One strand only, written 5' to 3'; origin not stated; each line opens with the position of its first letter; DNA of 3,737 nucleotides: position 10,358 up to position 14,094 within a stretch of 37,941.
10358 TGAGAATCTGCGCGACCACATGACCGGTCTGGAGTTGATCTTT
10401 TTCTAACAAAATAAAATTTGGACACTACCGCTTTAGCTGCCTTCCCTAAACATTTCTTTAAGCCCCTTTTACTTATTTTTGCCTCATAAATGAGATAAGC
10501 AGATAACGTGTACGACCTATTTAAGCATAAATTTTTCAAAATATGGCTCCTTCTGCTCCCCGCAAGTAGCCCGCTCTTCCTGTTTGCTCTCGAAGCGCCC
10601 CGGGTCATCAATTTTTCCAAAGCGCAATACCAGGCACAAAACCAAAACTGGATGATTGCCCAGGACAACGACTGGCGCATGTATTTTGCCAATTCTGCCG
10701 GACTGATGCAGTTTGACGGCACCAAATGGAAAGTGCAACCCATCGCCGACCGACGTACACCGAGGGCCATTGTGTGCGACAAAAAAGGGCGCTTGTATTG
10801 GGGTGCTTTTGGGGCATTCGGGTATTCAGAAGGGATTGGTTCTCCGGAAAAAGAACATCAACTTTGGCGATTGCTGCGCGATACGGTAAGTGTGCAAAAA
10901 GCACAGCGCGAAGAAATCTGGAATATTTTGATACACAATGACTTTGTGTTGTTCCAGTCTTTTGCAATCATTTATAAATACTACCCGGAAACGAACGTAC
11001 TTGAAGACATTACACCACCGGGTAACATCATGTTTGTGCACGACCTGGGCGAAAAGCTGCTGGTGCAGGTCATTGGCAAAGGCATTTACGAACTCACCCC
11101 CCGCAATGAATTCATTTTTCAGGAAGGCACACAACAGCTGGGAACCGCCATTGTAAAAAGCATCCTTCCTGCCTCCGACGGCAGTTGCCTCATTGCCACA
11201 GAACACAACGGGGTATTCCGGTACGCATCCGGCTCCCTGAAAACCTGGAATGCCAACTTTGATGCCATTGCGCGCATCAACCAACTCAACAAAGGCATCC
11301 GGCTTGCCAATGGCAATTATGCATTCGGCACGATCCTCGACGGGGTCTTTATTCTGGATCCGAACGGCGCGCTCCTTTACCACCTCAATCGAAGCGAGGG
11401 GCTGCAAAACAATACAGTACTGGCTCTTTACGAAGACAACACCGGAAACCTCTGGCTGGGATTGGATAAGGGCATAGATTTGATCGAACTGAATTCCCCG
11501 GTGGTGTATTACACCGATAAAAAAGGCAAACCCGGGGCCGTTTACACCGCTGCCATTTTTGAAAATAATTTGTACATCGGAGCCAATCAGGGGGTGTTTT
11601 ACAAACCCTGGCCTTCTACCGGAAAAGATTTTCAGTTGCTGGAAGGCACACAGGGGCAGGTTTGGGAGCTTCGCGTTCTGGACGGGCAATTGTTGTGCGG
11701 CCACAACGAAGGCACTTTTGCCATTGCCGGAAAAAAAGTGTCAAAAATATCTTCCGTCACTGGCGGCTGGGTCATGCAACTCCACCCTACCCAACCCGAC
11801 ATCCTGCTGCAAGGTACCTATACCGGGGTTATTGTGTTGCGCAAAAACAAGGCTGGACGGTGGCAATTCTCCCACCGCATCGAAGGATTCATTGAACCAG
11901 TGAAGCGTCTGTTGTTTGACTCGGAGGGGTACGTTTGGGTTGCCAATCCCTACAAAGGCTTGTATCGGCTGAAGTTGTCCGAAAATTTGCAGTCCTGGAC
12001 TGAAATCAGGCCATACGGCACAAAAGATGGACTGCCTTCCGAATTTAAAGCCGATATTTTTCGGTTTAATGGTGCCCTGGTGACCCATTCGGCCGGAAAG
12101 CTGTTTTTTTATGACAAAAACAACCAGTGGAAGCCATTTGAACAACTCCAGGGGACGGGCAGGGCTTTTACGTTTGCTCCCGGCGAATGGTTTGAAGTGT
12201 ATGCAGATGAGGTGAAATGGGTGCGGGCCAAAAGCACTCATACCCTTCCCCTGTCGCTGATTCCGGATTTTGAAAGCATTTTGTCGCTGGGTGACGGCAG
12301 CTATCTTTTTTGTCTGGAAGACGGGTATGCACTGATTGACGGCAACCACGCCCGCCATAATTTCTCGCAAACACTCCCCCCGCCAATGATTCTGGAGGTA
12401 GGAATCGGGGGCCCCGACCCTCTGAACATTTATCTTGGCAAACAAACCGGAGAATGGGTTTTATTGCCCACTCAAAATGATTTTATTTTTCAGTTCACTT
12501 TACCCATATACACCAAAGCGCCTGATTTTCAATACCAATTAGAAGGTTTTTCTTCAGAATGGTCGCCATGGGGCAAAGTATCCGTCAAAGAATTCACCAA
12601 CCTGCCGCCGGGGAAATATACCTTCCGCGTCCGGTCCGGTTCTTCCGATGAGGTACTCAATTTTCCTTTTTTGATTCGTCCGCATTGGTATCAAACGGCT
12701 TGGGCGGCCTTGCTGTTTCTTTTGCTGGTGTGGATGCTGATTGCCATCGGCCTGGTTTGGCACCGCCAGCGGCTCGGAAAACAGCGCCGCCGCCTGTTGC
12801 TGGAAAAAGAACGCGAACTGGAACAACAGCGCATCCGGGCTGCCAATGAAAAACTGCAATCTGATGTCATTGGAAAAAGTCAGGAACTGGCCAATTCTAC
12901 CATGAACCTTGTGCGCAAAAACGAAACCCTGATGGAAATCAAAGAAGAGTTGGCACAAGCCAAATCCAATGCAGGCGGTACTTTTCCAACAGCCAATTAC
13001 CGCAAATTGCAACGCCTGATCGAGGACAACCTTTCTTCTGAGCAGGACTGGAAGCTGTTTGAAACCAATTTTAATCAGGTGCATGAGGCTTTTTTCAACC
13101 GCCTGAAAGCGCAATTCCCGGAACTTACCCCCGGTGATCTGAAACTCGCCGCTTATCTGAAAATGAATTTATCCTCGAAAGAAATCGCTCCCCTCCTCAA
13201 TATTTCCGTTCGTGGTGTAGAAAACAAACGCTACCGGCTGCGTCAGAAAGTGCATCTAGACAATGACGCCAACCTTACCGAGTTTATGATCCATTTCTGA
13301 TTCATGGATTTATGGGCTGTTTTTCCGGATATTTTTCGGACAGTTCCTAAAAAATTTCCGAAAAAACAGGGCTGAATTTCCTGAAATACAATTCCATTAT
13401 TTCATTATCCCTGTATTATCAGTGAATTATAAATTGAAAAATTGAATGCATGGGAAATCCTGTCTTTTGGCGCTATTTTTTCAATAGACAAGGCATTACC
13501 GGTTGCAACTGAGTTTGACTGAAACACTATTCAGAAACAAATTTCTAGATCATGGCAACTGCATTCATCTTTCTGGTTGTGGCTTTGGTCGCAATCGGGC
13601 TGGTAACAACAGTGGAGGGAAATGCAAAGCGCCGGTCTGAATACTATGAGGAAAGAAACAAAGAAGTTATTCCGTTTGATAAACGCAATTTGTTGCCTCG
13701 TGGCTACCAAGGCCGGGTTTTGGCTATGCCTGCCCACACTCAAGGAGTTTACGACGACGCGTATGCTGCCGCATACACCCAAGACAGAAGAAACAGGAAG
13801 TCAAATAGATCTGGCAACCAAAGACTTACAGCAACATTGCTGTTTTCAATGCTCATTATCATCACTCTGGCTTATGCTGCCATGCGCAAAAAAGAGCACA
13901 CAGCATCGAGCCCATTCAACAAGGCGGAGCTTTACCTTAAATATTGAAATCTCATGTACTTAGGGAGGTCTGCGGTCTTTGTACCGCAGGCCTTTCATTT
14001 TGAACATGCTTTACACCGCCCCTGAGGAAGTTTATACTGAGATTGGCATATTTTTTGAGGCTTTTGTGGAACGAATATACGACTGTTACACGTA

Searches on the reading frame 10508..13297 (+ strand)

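Call 4: search_protein_families(library=pfam, proteins=[window:10508-13297:+], max_evalue=0.1)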
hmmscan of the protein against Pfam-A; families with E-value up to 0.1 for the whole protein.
window:10508-13297:+ (930 aa): 6 families
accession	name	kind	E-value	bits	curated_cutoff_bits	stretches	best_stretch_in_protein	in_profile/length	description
PF07495.19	Y_Y_Y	-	2.9e-09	37.1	26.6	1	674-717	10-53/65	Y_Y_Y domain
PF07494.17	Reg_prop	-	5.2e-09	35.7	20.4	1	298-318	1-21/24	Two component regulator propeller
PF08450.18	SGL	-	0.00018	21.7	26.3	0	184-294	15-121/246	SMP-30/Gluconolactonase/LRE-like region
PF00196.25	GerE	-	0.0053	16.8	23.5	1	883-925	13-55/57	Bacterial regulatory proteins, luxR family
PF08281.18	Sigma70_r4_2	-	0.0064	16.6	25.7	1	887-914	26-53/54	Sigma-70, region 4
PF14316.11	DUF4381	-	0.051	14.3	27.2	0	726-779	14-60/145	Domain of unknown function (DUF4381)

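Call 5: search_protein_families(library=padloc, proteins=[window:10508-13297:+], max_evalue=0.1)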
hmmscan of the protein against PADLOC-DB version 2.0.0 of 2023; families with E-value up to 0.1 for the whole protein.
window:10508-13297:+ (930 aa): 0 families

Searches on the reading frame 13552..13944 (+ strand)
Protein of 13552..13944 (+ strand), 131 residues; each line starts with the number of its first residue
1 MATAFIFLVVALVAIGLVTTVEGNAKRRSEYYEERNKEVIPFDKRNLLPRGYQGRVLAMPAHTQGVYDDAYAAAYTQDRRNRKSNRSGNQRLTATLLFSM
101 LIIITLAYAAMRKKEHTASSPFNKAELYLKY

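Call 4: search_protein_families(library=pfam, proteins=[window:13552-13944:+], max_evalue=0.1)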
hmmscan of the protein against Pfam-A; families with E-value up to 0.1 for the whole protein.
window:13552-13944:+ (131 aa): 1 family
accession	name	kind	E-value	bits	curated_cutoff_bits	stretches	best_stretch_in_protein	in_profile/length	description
PF11837.13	INV_N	-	0.036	15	27.8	0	78-120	9-52/109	Beta-fructofuranosidase, N-terminal domain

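Call 5: search_protein_families(library=padloc, proteins=[window:13552-13944:+], max_evalue=0.1)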
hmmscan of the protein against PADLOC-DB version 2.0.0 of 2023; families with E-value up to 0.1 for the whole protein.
window:13552-13944:+ (131 aa): 0 families

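Call 8: search_protein_families(library=ncbifam, proteins=[window:13552-13944:+], max_evalue=1)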
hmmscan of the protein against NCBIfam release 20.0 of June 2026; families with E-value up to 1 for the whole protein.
window:13552-13944:+ (131 aa): 5 families
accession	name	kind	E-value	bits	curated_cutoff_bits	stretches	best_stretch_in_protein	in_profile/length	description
NF042931.1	SAG1386_EF1546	equivalog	0.00036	20.6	80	1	76-113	14-51/158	SAG1386/EF1546 family surface-associated protein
NF007136.0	PRK09582.1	equivalog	0.0036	17.8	120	1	41-87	2-47/76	putative cation transport regulator ChaB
NF053740.1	TransRegTnrAGPos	equivalog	0.042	14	140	1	12-36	12-36/108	hypothetical protein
NF047413.1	heterocyst_PatX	equivalog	0.044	14.6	30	0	91-119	2-32/69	heterocyst-inhibiting protein PatX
NF041554.1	SA1362_fam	subfamily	0.24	11.6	42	0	4-21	3-20/70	SA1362 family protein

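Call 84: search_protein_families(library=pfam, proteins=[window:13552-13944:+], max_evalue=1)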
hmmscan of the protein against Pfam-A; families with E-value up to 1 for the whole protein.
window:13552-13944:+ (131 aa): 3 families
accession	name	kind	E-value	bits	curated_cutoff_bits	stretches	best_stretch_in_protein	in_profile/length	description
PF11837.13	INV_N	-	0.036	15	27.8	0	78-120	9-52/109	Beta-fructofuranosidase, N-terminal domain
PF20377.3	DUF6672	-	0.12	12.6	24.3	1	28-83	84-138/152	Family of unknown function (DUF6672)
PF25184.1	YxzE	-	0.67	11.4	40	0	4-32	9-35/65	YxzE-like putative bacteriocin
